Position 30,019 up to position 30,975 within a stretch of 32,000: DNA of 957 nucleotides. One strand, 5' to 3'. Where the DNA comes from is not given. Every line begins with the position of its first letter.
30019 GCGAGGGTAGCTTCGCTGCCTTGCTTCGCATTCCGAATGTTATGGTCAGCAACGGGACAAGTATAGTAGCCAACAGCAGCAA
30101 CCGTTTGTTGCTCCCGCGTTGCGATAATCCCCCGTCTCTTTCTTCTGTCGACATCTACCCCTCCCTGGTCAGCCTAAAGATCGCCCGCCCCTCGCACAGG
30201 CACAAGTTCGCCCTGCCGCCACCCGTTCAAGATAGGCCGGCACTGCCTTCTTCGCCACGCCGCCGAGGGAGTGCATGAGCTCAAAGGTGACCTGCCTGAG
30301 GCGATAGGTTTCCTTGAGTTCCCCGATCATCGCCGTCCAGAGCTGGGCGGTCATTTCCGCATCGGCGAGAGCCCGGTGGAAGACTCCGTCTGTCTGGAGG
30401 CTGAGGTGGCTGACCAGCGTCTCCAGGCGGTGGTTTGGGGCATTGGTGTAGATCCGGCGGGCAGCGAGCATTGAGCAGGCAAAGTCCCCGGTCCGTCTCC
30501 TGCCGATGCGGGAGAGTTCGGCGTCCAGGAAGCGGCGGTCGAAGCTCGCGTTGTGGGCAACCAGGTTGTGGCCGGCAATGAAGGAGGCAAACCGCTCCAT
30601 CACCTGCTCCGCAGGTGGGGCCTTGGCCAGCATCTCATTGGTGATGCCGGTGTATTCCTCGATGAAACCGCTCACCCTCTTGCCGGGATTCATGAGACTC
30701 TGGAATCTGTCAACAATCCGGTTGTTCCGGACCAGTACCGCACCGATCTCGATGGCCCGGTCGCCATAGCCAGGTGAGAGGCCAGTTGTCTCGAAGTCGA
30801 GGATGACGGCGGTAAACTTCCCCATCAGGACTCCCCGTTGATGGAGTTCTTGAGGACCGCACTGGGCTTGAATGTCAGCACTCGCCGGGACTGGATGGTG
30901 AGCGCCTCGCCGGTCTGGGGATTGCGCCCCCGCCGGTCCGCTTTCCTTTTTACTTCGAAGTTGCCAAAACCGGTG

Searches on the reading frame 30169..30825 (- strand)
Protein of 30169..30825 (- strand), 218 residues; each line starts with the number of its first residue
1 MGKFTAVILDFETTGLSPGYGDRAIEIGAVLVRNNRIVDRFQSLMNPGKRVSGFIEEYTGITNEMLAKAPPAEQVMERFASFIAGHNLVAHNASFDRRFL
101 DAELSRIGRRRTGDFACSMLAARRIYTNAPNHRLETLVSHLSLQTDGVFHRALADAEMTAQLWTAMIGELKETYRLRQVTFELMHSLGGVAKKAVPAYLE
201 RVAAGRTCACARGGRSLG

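Call 8: search_protein_families(library=pfam, proteins=[window:30169-30825:-], max_evalue=0.001)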
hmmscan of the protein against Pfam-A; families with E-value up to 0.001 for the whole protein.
window:30169-30825:- (218 aa): 2 families
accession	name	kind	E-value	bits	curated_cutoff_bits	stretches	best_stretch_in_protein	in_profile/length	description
PF00929.31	RNase_T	-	9.4e-37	127.5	24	1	7-162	1-163/164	Exonuclease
PF16473.11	Rv2179c-like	-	4.2e-07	30.3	27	1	7-166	3-176/177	3'-5' exoribonuclease Rv2179c-like domain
